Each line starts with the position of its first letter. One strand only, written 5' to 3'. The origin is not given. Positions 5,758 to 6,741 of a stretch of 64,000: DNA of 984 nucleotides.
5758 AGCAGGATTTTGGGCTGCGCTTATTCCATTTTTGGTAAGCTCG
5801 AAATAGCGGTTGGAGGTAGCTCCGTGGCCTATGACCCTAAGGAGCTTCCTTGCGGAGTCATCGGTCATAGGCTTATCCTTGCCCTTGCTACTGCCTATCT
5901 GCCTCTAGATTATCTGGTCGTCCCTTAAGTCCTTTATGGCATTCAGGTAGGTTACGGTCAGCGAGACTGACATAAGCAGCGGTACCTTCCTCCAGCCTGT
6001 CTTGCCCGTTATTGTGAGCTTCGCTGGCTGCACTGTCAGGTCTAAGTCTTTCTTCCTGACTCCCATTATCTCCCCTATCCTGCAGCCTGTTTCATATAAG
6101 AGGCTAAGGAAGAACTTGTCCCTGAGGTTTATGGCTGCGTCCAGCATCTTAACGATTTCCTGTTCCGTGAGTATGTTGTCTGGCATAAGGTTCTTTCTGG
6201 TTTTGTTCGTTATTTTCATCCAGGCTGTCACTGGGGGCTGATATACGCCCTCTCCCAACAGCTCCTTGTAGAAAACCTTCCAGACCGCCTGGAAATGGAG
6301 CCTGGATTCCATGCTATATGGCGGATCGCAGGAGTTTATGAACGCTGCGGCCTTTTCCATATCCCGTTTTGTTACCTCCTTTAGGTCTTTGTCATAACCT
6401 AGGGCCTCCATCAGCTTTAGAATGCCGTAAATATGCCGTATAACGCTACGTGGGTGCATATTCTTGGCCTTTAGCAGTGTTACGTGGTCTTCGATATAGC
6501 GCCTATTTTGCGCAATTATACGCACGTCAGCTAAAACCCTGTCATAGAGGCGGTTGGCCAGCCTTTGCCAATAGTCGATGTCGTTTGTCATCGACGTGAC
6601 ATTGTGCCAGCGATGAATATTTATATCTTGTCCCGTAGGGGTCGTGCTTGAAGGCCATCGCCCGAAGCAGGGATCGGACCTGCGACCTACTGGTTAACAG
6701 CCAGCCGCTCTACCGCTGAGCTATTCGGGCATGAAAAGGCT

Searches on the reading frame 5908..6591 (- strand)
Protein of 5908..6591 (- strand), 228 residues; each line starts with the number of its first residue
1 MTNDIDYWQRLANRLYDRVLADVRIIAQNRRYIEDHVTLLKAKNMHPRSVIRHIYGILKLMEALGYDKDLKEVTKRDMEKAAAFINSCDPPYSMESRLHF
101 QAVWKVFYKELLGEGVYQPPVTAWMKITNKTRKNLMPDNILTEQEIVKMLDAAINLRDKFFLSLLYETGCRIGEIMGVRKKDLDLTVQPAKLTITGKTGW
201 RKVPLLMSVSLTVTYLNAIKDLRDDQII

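Call 57: search_protein_families(library=pfam, proteins=[window:5908-6591:-], max_evalue=0.01)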
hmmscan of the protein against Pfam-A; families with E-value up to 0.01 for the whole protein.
window:5908-6591:- (228 aa): 1 family
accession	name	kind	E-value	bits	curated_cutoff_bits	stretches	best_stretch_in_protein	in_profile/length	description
PF00589.27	Phage_integrase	-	3.4e-09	37.2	27.1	1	140-209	2-75/172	Phage integrase family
